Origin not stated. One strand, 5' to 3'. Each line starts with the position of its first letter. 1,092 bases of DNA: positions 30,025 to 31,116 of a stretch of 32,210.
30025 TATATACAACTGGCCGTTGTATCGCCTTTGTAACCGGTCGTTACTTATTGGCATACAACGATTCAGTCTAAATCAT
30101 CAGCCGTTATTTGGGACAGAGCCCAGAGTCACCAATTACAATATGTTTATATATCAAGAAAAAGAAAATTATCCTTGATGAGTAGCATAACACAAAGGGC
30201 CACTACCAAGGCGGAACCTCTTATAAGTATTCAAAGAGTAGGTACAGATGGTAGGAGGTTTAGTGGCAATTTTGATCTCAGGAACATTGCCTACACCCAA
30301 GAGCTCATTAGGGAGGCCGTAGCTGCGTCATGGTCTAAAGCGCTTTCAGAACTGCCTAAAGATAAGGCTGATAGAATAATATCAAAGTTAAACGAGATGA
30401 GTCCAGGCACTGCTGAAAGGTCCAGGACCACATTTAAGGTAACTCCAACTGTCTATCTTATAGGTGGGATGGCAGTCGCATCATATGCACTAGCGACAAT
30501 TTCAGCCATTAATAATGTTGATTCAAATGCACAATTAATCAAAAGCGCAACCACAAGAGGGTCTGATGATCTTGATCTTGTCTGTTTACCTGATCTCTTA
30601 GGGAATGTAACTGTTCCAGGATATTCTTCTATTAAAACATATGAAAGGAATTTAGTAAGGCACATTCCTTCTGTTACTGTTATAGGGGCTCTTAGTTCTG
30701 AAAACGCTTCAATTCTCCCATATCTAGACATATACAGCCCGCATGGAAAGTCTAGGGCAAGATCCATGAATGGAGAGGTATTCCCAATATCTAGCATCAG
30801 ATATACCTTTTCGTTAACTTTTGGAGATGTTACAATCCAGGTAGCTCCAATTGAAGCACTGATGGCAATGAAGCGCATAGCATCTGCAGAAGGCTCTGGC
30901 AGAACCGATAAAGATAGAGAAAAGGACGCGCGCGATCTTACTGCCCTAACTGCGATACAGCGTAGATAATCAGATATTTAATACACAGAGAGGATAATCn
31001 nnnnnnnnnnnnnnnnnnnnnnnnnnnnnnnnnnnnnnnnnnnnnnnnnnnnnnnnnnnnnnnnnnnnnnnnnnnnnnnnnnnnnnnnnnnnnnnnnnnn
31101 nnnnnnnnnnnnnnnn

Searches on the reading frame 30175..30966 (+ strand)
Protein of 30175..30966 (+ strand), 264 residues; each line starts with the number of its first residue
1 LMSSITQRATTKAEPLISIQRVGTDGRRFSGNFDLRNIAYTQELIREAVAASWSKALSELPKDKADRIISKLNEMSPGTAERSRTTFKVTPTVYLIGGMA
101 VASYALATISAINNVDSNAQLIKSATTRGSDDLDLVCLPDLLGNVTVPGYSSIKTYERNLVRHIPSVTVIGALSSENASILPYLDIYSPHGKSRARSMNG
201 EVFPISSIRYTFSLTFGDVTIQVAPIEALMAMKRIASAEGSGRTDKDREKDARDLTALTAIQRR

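Call 5: search_protein_families(library=pfam, proteins=[window:30175-30966:+], max_evalue=1)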
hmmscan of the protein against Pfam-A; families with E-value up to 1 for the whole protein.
window:30175-30966:+ (264 aa): 1 family
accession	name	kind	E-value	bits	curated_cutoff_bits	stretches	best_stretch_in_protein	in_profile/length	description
PF08843.17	AbiEii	-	0.0047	17.3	22.5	1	203-258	113-168/238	Nucleotidyl transferase AbiEii toxin, Type IV TA system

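Call 6: search_protein_families(library=padloc, proteins=[window:30175-30966:+], max_evalue=1)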
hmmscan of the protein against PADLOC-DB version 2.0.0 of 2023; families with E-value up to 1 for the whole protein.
window:30175-30966:+ (264 aa): 0 families

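Call 7: search_protein_families(library=ncbifam, proteins=[window:30175-30966:+], max_evalue=1)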
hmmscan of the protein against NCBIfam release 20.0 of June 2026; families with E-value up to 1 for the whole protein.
window:30175-30966:+ (264 aa): 1 family
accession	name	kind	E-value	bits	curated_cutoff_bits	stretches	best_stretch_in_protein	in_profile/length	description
TIGR01959.1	nuoF_fam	equivalog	0.093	11.1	558.65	1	60-112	64-116/410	NADH-quinone oxidoreductase subunit NuoF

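Call 12: find_homologous_proteins(query=window:30175-30966:+, max_evalue=0.001)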
Query window:30175-30966:+ (264 aa): 3 proteins with E <= 0.001 among 1009 candidates.
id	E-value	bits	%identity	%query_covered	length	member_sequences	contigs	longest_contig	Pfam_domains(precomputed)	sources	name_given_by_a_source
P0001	4.2e-163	558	100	100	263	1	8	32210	-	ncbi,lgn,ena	-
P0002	1.8e-114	399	74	100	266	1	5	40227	-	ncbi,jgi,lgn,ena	jgi:hypothetical protein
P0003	1.9e-110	386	72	100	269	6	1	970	-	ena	-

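Call 13: find_encoding_contigs(protein=P0002, flank=10000, max_places=6)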
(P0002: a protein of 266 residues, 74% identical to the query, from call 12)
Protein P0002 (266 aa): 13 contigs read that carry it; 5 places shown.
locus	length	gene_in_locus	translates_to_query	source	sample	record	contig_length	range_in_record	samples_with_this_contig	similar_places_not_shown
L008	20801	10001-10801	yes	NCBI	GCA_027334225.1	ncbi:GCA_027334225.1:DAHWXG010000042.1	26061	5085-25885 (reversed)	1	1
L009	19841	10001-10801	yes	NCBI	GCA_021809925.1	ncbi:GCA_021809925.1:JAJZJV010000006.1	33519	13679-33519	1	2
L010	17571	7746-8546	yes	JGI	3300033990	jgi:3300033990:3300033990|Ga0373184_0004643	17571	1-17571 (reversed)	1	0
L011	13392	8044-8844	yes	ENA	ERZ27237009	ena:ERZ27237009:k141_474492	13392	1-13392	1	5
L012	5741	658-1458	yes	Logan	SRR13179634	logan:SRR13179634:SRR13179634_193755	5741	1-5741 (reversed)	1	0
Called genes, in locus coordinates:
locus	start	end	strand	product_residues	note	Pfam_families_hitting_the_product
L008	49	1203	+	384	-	PF04389:Peptidase_M28 (weak), PF01546:Peptidase_M20, PF07687:M20_dimer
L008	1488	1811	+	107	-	-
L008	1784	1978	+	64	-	PF01609:DDE_Tnp_1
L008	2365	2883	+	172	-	PF13302:Acetyltransf_3 (weak), PF13420:Acetyltransf_4, PF00583:Acetyltransf_1, PF13673:Acetyltransf_10 (weak), PF13508:Acetyltransf_7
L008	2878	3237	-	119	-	PF04343:DUF488, PF22751:DUF488-N3a, PF22752:DUF488-N3i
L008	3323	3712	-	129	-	-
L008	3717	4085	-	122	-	-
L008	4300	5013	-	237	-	PF04909:Amidohydro_2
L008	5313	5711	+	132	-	-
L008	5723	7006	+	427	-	-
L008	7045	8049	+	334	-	PF02016:Peptidase_S66, PF17676:Peptidase_S66C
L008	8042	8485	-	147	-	-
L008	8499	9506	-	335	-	PF08271:Zn_Ribbon_TF, PF00382:TFIIB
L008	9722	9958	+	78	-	-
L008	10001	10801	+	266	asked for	-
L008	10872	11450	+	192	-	PF16473:Rv2179c-like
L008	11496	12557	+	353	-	-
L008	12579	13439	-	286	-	PF00483:NTP_transferase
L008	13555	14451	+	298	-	-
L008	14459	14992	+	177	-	PF07823:CPDase, PF13563:2_5_RNA_ligase2 (weak)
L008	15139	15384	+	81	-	-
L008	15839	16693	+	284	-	-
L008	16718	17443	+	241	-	-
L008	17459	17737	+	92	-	-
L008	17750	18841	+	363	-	PF05317:Thermopsin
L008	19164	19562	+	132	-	-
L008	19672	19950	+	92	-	-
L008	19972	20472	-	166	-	-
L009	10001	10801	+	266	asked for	-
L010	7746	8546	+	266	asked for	-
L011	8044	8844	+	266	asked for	-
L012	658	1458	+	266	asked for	-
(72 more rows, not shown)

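Call 18: search_solved_structures(query=window:30175-30966:+, max_evalue=10, show_alignments=2)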
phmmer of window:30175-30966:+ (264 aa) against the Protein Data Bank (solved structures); distinct sequences matched with E-value up to 10: 9.
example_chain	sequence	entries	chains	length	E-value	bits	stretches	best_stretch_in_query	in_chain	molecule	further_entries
1vhd_A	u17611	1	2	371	0.35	13.7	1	155-222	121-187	alcohol dehydrogenase, iron-containing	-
1o2d_A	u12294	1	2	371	0.35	13.7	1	155-222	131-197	Alcohol dehydrogenase, iron-containing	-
9gy6_B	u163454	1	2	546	0.47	13.2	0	91-171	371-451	Cytochrome bc1 complex cytochrome b subunit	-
6adq_B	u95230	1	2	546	0.47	13.2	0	91-171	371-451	Ubiquinol-cytochrome c reductase cytochrome b subunit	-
6hwh_b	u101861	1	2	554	0.48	13.2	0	91-171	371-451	Ubiquinol-cytochrome C reductase QcrB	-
8ovc_N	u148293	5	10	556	0.48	13.2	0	91-171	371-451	Cytochrome bc1 complex cytochrome b subunit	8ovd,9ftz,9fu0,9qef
7rh5_E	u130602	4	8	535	0.62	12.8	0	91-171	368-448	Cytochrome bc1 complex cytochrome b subunit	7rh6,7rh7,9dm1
8hcr_B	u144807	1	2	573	0.71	12.7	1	91-172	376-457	Cytochrome bc1 complex cytochrome b subunit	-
7e1v_N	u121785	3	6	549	0.81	12.5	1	91-172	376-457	Cytochrome bc1 complex cytochrome b subunit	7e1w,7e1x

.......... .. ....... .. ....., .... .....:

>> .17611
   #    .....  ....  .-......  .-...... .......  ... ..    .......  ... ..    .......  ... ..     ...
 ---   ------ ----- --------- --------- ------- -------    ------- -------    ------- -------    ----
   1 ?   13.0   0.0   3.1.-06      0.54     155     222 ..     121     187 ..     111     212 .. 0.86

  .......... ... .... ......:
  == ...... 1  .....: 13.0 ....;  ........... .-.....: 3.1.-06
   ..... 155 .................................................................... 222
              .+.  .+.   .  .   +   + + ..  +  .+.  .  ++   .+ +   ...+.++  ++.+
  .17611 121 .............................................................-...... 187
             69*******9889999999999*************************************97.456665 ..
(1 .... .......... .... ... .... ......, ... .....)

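Call 32: find_encoding_contigs(protein=P0003, flank=10000, max_places=4)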
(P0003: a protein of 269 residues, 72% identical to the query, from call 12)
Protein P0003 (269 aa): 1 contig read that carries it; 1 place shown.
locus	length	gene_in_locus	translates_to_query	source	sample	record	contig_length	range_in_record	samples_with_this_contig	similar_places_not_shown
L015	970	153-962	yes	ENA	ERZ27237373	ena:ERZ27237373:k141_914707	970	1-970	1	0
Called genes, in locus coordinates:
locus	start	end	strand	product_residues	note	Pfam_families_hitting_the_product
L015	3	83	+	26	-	?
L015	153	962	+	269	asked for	-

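Call 34: predict_structure(alignment_id=A1)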
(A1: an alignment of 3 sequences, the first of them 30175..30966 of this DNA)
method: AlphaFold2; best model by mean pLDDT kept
length: 264 residues; sequences in the alignment: 3
mean_pLDDT: 31.0   pTM: 0.23
mean pLDDT of the five models: 31.0, 30.1, 29.8, 29.6, 28.9
residues with pLDDT >= 90: 0; 70-90: 0; 50-70: 14; < 50: 250
segments of 3 or more residues with pLDDT < 50: 1-232, 235-243, 257-264
pLDDT, mean of each block of 10 residues (from residue 1): 20 29 28 31 32 33 46 33 21 26 31 27 24 23 24 21 21 24 26 29 30 32 41 48 53 50 36
secondary structure, 60 per line:
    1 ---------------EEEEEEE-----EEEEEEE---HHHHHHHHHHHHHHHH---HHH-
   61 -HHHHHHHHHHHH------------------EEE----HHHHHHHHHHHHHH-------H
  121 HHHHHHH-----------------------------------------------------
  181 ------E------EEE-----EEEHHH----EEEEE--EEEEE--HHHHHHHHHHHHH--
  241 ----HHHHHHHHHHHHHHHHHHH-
elements in order: E16-22 E28-34 H38-53 H62-73 E92-94 H99-112 H120-127 E194-196 E202-204 E212-216 E219-223 H226-238 H245-263

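Call 35: search_protein_representatives(alignment_id=A1)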
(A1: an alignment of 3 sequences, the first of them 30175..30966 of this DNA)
Query: 3 sequences, 266 profile positions. Proteins with E-value up to 0.001 (for the whole library): 1; up to 1e-10: 1; up to 1e-30: 1. The best 1 are listed.
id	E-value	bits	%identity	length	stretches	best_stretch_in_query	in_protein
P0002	1.3e-171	585.2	-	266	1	1-266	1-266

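Call 49: search_protein_families(library=pfam, proteins=[P0002, P0003, L008:11496-12554:+], max_evalue=10)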
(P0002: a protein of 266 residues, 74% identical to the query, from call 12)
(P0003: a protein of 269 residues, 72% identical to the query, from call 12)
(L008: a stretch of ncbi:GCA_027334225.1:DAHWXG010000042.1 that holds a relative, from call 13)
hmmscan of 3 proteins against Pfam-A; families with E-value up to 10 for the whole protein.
P0002 (266 aa): 0 families

P0003 (269 aa): 0 families

L008:11496-12554:+ (353 aa): 1 family
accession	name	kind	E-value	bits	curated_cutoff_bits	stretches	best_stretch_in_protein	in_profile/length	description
PF24697.1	DUF7661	-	0.11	13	27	1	105-122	44-61/70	Domain of unknown function (DUF7661)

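Call 59: search_protein_families(library=padloc, proteins=[P0002], max_evalue=0.1)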
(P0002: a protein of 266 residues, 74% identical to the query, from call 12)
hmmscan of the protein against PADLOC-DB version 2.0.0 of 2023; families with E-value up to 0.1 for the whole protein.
P0002 (266 aa): 0 families

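Call 60: search_protein_families(library=phrogs, proteins=[window:30175-30966:+, L008:11496-12554:+, P0002], max_evalue=0.1)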
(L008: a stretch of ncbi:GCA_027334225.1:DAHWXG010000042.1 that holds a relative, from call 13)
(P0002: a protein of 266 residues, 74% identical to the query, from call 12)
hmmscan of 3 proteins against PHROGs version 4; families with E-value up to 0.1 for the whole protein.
window:30175-30966:+ (264 aa): 0 families

L008:11496-12554:+ (353 aa): 1 family
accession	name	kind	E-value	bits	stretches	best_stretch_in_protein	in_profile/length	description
phrog_34350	-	unknown function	0.025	15.2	1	281-333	9-61/188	-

P0002 (266 aa): 0 families

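Call 71: search_protein_families(library=ncbifam, proteins=[P0002], max_evalue=0.01)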
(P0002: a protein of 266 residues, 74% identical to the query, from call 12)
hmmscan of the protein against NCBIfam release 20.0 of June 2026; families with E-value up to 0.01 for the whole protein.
P0002 (266 aa): 0 families

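Call 95: find_related_loci(query=A1, collection=viral_contigs, flank=8000)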
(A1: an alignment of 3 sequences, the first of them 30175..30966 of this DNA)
Query A1 (264 aa) in viral_contigs; peptide patterns used: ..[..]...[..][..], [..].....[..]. (x = any residue, [..] = any of these).
36 stretches matched a pattern, but none encodes a relative of the query by tblastn (E <= 1e-3).
